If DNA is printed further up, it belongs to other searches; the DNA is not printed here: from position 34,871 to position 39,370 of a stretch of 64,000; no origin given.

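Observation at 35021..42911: Putative operon: acyl-CoA carboxyltransferase, AsnB-like amidotransferase, and 1399-aa double-activase/HgdB-like dehydratase fusion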

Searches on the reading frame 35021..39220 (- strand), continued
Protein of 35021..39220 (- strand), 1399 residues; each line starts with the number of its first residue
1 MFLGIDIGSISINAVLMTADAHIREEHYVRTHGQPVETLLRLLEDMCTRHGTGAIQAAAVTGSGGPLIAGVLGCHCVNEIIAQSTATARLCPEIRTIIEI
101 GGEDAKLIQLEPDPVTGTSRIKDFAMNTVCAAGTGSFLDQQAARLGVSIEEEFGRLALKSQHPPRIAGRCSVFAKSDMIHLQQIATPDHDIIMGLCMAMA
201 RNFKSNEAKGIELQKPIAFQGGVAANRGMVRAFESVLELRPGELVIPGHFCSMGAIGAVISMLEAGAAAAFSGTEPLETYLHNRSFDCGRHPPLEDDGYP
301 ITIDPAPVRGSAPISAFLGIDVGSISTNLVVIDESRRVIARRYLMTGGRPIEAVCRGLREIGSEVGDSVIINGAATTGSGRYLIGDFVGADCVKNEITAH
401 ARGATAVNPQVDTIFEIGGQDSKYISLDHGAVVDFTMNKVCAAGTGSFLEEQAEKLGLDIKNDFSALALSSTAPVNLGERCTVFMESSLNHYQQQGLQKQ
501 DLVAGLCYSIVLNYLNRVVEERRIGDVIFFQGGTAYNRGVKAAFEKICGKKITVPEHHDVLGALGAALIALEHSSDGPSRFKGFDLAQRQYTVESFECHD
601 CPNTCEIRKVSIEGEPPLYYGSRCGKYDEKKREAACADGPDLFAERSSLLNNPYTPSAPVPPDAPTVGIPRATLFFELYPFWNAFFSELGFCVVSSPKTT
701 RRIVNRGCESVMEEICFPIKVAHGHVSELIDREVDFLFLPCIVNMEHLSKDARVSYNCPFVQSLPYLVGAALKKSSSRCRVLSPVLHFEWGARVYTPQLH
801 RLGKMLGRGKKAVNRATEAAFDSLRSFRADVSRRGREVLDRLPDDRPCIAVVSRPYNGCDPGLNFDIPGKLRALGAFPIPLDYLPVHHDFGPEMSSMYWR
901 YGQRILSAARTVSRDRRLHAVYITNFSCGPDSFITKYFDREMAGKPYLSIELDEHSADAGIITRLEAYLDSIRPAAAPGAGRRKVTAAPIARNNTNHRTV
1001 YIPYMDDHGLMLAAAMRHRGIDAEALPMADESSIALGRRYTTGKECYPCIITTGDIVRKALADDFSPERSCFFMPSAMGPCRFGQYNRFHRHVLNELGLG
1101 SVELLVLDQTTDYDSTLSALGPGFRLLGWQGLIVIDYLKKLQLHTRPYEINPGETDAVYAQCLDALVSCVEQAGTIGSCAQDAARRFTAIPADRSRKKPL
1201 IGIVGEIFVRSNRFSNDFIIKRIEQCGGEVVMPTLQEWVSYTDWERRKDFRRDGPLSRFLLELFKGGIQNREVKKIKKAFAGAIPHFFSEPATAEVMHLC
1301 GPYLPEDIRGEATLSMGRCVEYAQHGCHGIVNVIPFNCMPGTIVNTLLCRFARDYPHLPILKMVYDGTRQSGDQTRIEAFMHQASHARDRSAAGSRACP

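Call 16: find_encoding_contigs(protein=P0007, flank=8000, max_places=2)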
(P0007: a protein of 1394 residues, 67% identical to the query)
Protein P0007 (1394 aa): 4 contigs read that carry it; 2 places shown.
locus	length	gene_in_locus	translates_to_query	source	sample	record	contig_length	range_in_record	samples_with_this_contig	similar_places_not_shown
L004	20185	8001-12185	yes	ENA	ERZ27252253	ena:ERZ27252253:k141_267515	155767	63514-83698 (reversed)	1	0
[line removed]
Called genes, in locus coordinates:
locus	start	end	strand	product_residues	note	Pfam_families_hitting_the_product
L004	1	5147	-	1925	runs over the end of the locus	PF00551:Formyl_trans_N, PF00501:AMP-binding, PF13193:AMP-binding_C, PF00550:PP-binding, PF23297:ACP_SdgA_C (faint), PF00550:PP-binding, PF00881:Nitroreductase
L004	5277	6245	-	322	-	PF02540:NAD_synthase (faint)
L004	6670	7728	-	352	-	PF01073:3Beta_HSD, PF01370:Epimerase, PF16363:GDP_Man_Dehyd, PF07993:NAD_binding_4 (weak)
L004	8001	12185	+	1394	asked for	PF01869:BcrAD_BadFG, PF09989:DUF2229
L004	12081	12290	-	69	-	-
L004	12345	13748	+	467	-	PF04966:OprB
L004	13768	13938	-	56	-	PF00037:Fer4 (weak), PF12797:Fer4_2 (faint), PF12837:Fer4_6 (faint), PF13237:Fer4_10, PF14697:Fer4_21, PF12838:Fer4_7, PF13187:Fer4_9, PF00037:Fer4 (weak), +4 more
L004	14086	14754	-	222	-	-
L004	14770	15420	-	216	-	-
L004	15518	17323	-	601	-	-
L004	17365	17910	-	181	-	PF01243:PNPOx_N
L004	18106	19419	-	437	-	PF00070:Pyr_redox (faint), PF01494:FAD_binding_3, PF03486:HI0933_like (weak), PF07992:Pyr_redox_2 (faint)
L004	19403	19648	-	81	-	PF00037:Fer4, PF12797:Fer4_2 (weak), PF12837:Fer4_6 (weak), PF13237:Fer4_10, PF14697:Fer4_21 (faint), PF12800:Fer4_4 (faint), PF12838:Fer4_7, PF13187:Fer4_9, +1 more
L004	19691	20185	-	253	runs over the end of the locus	PF00111:Fer2, PF13510:Fer2_4, PF13237:Fer4_10 (weak), PF22117:Fer4_Nqo3, PF12838:Fer4_7, PF13187:Fer4_9 (weak), PF14697:Fer4_21, PF00037:Fer4, +5 more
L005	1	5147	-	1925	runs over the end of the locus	PF00551:Formyl_trans_N, PF00501:AMP-binding, PF13193:AMP-binding_C, PF00550:PP-binding, PF23297:ACP_SdgA_C (faint), PF00550:PP-binding, PF00881:Nitroreductase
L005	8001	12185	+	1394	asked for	PF01869:BcrAD_BadFG, PF09989:DUF2229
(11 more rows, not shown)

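Call 18: find_related_loci(query=A1, collection=genome_contigs, flank=10000)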
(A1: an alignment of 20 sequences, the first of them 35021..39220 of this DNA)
Query A1 (1399 aa) in genome_contigs; peptide patterns used: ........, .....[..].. (x = any residue, [..] = any of these).
600 stretches matched a pattern (row limit reached: there are more); 591 encode a relative of the query (tblastn E <= 1e-3); the best 80 are kept; 80 distinct loci.
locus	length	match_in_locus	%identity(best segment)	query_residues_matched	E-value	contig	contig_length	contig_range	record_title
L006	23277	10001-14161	56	2-1387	0e+0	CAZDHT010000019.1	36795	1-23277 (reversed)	MAG TPA_asm: uncultured Planctomycetota bacterium isolate binchicken_co89_634 genome assembly, contig: NODE_1557_length_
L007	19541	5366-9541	55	1-1394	0e+0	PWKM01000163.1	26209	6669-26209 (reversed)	MAG: Planctomycetota bacterium isolate CSSed10_192R1 CS-Sed10-C2799, whole genome shotgun sequence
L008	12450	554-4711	56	1-1386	0e+0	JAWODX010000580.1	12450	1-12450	MAG: Planctomycetota bacterium isolate BLK5-2.bin.71 k191_720780, whole genome shotgun sequence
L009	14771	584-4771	55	1-1386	0e+0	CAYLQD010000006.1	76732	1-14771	MAG TPA_asm: uncultured Planctomycetota bacterium isolate binchicken_co97_512 genome assembly, contig: NODE_1158_length_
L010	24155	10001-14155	53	2-1384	0e+0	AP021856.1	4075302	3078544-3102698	Candidatus Brocadia pituitae DNA, complete genome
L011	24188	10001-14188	52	1-1396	0e+0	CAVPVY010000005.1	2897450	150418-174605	MAG: uncultured Planctomycetota bacterium isolate MFD09964.bin.1.59 genome assembly, contig: contig_4244, whole genome s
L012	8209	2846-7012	52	2-1384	0e+0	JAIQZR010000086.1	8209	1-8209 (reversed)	MAG: Candidatus Scalindua sp. isolate OFTM180 OFTM180_85, whole genome shotgun sequence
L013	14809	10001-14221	52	2-1398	0e+0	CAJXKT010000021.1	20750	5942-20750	TPA_asm: uncultured bacterium isolate SRR1509794_bin.7_MetaBAT_v2.12.1_MAG genome assembly, contig: NODE_39_length_20750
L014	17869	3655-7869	55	1-1383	0e+0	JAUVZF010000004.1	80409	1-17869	MAG: Planctomycetota bacterium isolate CSMAG_1261 CSMAG_1261_k141_665250_length_80409_cov_14.5764, whole genome shotgun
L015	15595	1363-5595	52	1-1396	0e+0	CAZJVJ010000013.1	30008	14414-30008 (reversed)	MAG TPA_asm: uncultured Dehalococcoidales bacterium isolate binchicken_co40_102 genome assembly, contig: NODE_1037_lengt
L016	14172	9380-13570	52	1-1384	0e+0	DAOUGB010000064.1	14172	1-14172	MAG TPA_asm: Dehalococcoidales bacterium isolate R24_90 k131_763667, whole genome shotgun sequence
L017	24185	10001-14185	51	1-1383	0e+0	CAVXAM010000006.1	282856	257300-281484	MAG: uncultured Chloroflexia bacterium isolate MFD04408.bin.2.186 genome assembly, contig: contig_45861, whole genome sh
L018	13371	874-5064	51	1-1390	0e+0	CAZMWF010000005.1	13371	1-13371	MAG TPA_asm: uncultured Syntrophaceae bacterium isolate SRP231805_co4_160 genome assembly, contig: k141_430631, whole ge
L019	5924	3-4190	51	1-1384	0e+0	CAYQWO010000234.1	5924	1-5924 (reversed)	MAG TPA_asm: uncultured Syntrophaceae bacterium isolate SRP231805_co1_105 genome assembly, contig: NODE_14901_length_592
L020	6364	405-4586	50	2-1384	0e+0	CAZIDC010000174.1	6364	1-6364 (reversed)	MAG TPA_asm: uncultured Syntrophaceae bacterium isolate SRP080215_co1_117 genome assembly, contig: NODE_20181_length_636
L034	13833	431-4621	49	1-1390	0e+0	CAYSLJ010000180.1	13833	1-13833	MAG TPA_asm: uncultured Synergistia bacterium isolate SRP239243_co1_332 genome assembly, contig: NODE_7563_length_13833_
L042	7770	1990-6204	49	2-1399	0e+0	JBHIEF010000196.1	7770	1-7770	MAG: Armatimonadota bacterium isolate b3.sp2_bin.12 NODE_3466_length_7770_cov_6.763707, whole genome shotgun sequence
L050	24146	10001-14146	48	1-1390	0e+0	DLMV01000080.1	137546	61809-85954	MAG TPA_asm: Deltaproteobacteria bacterium UBA7527 UBA7527_contig_405, whole genome shotgun sequence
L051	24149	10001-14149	48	2-1390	0e+0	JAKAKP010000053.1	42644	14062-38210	MAG: Deltaproteobacteria bacterium isolate WY4.bin79 NODE_1001_length_42644_cov_2.217019, whole genome shotgun sequence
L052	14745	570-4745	48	2-1390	0e+0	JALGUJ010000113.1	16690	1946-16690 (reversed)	MAG: Candidatus Zipacnadia bacterium isolate Meg22_1214_Bin_167 Meg22_1214_Bin_167_scaffold_11567, whole genome shotgun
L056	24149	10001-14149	47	1-1399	0e+0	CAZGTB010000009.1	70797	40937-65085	MAG TPA_asm: uncultured Syntrophorhabdus sp. isolate SRP302447_co2_18 genome assembly, contig: NODE_1180_length_70797_co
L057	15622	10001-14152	48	2-1390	0e+0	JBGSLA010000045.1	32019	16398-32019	MAG: Desulfobaccales bacterium isolate JTS-AC195 k141_4279540, whole genome shotgun sequence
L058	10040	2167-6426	46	1-1390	0e+0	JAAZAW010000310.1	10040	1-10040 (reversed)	MAG: Phycisphaerae bacterium isolate AS06rmzACSIP_467 539497_AS06, whole genome shotgun sequence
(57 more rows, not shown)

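Call 22: search_solved_structures(query=window:35021-39220:-, max_evalue=0.01)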
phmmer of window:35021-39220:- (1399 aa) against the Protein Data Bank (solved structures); distinct sequences matched with E-value up to 0.01: 5.
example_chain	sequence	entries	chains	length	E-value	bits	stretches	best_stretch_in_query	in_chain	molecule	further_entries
9gai_D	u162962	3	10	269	1.8e-34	121.8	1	319-575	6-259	3-methylbenzoyl-CoA reductase alpha subunit MbdQ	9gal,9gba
1hux_A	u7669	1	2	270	3.9e-33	117.4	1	318-574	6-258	ACTIVATOR OF (R)-2-HYDROXYGLUTARYL-COA DEHYDRATASE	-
4eht_A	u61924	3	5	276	8.8e-33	116.2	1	318-583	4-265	Activator of 2-hydroxyisocaproyl-CoA dehydratase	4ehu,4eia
7yyl_E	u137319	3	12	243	1.4e-26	95.7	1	317-572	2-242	Putative CoA-substrate-specific enzyme activase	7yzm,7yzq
9gai_C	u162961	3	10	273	4.7e-19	70.7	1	318-533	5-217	3-methylbenzoyl-CoA reductase delta subunit MbdP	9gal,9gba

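Call 29: list_cluster_members(proteins=[P0001, P0002, P0004, P0006, P0012, P0013, P0016, P0018, P0024, P0034])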
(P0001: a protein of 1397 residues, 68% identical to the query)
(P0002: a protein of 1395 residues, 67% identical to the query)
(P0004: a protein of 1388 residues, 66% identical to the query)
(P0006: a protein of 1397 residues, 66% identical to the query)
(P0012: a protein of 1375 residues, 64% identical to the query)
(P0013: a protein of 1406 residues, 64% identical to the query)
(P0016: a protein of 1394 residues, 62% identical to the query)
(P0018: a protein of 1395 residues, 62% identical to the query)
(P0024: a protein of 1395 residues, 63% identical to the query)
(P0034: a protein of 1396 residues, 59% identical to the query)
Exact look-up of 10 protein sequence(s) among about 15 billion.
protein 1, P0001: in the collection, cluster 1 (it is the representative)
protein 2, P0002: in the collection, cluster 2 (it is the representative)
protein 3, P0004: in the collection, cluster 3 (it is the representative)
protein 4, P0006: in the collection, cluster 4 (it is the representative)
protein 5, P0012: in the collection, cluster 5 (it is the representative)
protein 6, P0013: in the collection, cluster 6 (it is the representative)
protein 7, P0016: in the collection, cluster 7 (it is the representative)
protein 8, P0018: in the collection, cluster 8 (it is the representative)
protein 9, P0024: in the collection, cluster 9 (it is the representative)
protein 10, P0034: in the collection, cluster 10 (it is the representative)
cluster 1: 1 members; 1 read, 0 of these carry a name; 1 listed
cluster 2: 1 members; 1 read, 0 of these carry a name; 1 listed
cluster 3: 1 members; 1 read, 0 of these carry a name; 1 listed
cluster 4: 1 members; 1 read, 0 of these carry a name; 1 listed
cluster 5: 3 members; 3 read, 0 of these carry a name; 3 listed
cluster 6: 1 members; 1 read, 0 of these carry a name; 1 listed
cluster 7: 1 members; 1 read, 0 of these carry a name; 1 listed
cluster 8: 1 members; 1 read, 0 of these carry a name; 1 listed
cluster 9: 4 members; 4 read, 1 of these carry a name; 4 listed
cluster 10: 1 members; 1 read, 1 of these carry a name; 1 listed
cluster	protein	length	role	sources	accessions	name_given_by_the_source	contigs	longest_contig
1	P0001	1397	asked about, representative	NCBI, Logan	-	-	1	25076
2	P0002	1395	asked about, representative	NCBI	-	-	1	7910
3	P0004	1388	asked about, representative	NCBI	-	-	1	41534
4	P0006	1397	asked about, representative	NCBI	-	-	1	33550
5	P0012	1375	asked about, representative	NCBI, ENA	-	-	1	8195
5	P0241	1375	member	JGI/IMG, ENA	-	-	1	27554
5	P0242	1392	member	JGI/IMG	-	-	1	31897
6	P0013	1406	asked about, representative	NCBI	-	-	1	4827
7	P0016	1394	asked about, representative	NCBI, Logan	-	-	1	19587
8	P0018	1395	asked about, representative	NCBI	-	-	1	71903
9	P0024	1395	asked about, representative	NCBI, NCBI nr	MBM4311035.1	MAG: CoA activase [Deltaproteobacteria bacterium] | CoA activase [Deltaproteobacteria bacterium]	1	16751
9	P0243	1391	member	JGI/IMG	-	-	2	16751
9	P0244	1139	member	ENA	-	-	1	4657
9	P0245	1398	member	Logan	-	-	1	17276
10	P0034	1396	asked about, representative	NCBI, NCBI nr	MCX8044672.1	MAG: acyl-CoA dehydratase activase [Desulfobacterota bacterium] | acyl-CoA dehydratase activase [Thermodesulfobacteriota bacterium]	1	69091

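Call 75: find_encoding_contigs(protein=P0016, flank=7000, max_places=1)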
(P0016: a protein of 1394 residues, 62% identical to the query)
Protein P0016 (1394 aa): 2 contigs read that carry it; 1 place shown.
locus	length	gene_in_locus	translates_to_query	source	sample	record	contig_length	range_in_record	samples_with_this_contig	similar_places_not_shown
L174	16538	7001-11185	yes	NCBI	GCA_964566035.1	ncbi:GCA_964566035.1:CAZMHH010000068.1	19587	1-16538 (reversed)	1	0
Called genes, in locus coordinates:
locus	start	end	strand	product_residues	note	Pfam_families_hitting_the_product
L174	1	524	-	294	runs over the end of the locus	PF00535:Glycos_transf_2, PF10111:Glyco_tranf_2_2, PF13641:Glyco_tranf_2_3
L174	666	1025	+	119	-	PF04020:Phage_holin_4_2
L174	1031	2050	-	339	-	PF00294:PfkB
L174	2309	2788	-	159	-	PF13577:SnoaL_4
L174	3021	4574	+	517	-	PF01039:Carboxyl_trans, PF06833:MdcE (faint), PF03255:ACCA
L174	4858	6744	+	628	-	PF13522:GATase_6, PF13537:GATase_7, PF00733:Asn_synthase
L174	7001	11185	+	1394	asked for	PF01869:BcrAD_BadFG, PF09989:DUF2229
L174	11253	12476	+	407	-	PF00072:Response_reg, PF07228:SpoIIE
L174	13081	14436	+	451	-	PF02878:PGM_PMM_I, PF02879:PGM_PMM_II, PF02880:PGM_PMM_III, PF00408:PGM_PMM_IV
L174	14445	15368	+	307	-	PF00072:Response_reg, PF00990:GGDEF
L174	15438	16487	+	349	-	PF01118:Semialdhyde_dh, PF02774:Semialdhyde_dhC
